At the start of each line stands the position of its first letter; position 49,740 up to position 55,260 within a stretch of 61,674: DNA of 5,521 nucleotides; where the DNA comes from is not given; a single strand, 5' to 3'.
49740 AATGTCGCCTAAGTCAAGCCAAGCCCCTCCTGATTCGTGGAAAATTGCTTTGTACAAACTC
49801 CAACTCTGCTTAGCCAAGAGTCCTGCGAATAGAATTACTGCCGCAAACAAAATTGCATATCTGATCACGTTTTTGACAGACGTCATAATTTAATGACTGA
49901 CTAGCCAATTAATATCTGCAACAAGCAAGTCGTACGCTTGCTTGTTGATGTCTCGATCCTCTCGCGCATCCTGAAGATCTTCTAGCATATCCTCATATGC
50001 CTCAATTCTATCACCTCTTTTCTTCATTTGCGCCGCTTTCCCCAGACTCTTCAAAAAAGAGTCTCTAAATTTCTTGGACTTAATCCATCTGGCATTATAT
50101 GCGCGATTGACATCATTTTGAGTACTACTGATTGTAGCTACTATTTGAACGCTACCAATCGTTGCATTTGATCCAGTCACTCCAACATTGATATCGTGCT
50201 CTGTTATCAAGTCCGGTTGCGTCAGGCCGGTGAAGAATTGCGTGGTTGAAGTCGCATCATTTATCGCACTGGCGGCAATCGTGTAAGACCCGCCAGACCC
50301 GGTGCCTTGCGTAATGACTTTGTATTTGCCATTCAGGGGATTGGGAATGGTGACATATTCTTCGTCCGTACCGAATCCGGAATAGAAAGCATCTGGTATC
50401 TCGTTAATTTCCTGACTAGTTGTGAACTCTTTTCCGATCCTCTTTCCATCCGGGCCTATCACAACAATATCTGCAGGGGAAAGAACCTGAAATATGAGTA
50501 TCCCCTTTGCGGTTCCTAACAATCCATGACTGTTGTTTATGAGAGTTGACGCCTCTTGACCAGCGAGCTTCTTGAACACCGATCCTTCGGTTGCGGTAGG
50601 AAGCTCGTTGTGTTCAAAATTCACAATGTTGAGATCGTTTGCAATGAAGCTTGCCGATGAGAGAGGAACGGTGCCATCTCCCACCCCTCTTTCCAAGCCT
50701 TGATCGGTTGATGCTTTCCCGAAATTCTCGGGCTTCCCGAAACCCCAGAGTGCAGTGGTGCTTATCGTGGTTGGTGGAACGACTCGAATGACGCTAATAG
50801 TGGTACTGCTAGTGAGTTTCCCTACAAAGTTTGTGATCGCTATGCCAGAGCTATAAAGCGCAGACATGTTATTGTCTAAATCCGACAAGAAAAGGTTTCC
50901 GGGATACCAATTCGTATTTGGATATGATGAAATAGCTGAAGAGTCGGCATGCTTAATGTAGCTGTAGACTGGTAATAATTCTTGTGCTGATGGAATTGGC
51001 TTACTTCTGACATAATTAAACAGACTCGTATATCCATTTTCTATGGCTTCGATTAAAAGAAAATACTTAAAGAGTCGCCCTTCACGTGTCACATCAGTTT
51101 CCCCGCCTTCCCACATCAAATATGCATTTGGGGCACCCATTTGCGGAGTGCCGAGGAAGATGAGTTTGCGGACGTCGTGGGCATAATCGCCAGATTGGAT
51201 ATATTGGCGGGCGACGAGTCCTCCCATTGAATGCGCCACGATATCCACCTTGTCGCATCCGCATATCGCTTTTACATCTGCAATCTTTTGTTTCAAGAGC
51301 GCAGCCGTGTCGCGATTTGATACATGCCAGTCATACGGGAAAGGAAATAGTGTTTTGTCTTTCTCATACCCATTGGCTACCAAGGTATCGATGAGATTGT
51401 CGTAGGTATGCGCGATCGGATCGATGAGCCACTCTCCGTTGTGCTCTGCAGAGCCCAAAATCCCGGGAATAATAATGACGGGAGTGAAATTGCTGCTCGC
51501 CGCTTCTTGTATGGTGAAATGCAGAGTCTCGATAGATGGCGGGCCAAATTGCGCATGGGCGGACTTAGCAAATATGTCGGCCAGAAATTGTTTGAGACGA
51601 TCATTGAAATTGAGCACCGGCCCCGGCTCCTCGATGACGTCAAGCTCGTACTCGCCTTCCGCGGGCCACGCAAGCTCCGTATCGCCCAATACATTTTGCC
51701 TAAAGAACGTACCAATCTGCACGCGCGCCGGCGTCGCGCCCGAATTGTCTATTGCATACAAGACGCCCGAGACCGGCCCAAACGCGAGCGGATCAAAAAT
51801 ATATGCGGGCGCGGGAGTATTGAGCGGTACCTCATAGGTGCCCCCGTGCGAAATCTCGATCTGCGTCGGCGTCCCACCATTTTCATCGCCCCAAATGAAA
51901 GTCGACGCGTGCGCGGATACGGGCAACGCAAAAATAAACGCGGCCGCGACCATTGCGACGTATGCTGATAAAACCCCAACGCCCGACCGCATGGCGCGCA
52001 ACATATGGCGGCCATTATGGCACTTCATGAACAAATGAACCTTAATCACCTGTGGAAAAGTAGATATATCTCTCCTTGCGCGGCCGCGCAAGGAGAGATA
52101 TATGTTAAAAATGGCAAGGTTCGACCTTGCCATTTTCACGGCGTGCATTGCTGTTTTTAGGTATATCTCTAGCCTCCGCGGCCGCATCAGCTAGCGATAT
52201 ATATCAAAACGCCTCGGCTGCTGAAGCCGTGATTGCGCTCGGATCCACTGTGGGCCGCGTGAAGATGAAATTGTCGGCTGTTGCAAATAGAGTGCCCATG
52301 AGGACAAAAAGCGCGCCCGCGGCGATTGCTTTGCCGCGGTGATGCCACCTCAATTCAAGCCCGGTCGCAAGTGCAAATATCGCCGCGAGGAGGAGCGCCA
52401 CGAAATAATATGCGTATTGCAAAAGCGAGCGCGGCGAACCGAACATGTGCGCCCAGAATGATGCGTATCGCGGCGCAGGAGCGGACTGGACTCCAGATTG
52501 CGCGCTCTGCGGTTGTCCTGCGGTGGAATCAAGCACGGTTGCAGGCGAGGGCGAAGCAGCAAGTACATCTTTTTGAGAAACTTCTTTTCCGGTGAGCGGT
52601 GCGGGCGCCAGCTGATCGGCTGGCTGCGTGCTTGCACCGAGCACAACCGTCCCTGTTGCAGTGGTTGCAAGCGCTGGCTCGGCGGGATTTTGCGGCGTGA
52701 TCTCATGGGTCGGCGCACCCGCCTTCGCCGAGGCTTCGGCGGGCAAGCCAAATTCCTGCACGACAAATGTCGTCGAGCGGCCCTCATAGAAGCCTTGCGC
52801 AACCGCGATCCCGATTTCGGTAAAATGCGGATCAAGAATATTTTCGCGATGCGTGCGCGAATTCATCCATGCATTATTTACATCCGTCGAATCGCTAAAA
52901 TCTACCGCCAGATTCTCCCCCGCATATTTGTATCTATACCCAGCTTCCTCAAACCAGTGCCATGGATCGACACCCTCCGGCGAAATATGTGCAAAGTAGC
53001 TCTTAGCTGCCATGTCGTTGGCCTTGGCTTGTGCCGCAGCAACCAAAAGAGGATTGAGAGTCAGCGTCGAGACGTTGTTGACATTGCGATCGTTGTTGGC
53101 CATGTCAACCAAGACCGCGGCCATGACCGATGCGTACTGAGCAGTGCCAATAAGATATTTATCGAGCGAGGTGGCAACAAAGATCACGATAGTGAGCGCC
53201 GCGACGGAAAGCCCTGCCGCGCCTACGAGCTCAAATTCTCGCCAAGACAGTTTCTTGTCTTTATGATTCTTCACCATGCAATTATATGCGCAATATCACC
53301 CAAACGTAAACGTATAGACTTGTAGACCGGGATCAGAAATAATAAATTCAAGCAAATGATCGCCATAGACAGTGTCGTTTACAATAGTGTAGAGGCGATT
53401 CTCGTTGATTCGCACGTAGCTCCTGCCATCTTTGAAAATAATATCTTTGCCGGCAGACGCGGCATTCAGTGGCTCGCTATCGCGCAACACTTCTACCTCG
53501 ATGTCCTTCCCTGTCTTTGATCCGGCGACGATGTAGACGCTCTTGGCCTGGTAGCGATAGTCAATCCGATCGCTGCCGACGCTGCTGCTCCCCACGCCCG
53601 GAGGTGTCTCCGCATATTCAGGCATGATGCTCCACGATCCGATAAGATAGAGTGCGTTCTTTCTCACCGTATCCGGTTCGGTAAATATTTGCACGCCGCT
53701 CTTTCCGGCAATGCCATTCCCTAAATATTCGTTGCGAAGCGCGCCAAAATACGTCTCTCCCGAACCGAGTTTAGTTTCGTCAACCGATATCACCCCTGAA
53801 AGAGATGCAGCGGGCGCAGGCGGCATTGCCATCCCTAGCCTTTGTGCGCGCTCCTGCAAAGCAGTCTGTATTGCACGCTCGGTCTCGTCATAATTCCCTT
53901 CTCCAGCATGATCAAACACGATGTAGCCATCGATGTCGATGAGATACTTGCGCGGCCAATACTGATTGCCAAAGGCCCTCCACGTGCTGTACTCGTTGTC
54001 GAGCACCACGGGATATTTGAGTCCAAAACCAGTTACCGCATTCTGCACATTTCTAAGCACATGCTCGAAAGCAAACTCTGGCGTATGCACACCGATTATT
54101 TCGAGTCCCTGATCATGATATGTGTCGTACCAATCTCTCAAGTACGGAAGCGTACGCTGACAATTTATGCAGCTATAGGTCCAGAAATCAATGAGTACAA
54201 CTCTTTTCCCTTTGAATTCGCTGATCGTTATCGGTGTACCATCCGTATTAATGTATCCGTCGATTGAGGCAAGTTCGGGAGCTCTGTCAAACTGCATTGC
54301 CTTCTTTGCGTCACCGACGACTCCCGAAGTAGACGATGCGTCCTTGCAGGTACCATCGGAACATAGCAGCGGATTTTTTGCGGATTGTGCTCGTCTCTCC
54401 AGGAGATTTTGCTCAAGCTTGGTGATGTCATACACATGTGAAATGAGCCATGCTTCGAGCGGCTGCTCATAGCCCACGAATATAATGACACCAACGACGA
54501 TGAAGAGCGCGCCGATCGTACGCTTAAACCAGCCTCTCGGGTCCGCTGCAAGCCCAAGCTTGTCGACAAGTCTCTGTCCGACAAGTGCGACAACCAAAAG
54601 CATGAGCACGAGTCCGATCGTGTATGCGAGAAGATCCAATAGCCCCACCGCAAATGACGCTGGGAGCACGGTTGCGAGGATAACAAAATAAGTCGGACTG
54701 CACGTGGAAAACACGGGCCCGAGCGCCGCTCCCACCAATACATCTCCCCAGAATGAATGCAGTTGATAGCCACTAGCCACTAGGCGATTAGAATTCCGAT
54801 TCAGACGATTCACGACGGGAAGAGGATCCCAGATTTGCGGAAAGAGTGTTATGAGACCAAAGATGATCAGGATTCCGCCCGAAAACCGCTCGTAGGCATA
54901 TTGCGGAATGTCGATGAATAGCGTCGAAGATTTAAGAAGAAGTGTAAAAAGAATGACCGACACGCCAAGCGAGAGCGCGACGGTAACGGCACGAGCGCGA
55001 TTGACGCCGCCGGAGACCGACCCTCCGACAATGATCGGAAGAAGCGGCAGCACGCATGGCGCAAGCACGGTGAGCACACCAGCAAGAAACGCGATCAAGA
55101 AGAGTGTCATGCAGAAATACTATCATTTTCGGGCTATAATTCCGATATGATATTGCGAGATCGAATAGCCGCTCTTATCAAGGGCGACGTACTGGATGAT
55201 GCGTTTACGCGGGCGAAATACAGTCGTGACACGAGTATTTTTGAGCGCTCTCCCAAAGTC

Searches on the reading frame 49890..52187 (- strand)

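Call 38: search_protein_families(library=pfam, proteins=[window:49890-52187:-], max_evalue=0.001)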
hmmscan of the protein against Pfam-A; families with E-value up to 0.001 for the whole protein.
window:49890-52187:- (765 aa): 7 families
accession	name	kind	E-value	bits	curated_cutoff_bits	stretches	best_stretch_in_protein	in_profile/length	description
PF02450.21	LCAT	-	3.1e-17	63.3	21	1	260-364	67-177/392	Lecithin:cholesterol acyltransferase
PF07819.20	PGAP1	-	2.4e-08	34.5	24.3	1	236-353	6-133/233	PGAP1-like alpha/beta domain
PF01674.24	Lipase_2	-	8.7e-08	32.4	20.3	1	235-336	2-99/219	Lipase (class 2)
PF02089.21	Palm_thioest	-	2e-07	31.5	26.8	1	289-356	58-117/254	Palmitoyl protein thioesterase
PF24096.1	DUF7379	-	2.1e-05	25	33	1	313-353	71-116/191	Domain of unknown function (DUF7379)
PF12697.13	Abhydrolase_6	-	5.5e-05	24.4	26.3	1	282-362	43-108/217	Alpha/beta hydrolase family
PF00561.26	Abhydrolase_1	-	7.4e-05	23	25.8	1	236-350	2-107/245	alpha/beta hydrolase fold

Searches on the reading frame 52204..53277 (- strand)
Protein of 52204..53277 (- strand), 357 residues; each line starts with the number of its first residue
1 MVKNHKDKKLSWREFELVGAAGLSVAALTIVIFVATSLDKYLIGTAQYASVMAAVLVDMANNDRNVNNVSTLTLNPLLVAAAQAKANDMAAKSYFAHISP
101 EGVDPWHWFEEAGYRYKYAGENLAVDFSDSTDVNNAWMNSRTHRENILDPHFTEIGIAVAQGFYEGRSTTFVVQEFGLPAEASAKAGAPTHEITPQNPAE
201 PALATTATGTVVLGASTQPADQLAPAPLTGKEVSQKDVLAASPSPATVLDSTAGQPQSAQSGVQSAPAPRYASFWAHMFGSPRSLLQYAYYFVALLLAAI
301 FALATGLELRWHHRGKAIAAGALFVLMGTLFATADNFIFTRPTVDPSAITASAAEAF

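Call 58: search_protein_families(library=pfam, proteins=[window:52204-53277:-], max_evalue=0.001)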
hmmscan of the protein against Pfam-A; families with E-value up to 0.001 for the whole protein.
window:52204-53277:- (357 aa): 1 family
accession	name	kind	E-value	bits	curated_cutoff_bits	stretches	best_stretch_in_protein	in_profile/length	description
PF00188.32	CAP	-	8e-16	59.4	21.1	1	58-176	2-117/117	Cysteine-rich secretory protein family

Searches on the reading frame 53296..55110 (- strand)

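Call 58: search_protein_families(library=pfam, proteins=[window:53296-55110:-], max_evalue=0.001)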
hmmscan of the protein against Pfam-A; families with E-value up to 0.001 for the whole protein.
window:53296-55110:- (604 aa): 6 families
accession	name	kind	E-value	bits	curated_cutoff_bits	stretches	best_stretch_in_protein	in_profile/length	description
PF17991.7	Thioredoxin_10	-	7e-24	85.4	27.1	1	450-604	1-142/142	Thioredoxin like C-terminal domain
PF08534.16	Redoxin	-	1.6e-15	57.6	26.6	1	277-412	6-142/148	Redoxin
PF00578.27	AhpC-TSA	-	2.3e-13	50.6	26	1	283-398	11-122/124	AhpC/TSA family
PF13905.12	Thioredoxin_8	-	7.5e-09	36.2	27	1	303-397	2-94/94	Thioredoxin-like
PF13386.12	DsbD_2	-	2.5e-06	27.9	24.9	1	70-208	66-198/199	Cytochrome C biogenesis protein transmembrane region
PF02683.22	DsbD_TM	-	2.1e-05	24.4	27.1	1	4-208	4-212/219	Cytochrome C biogenesis protein transmembrane domain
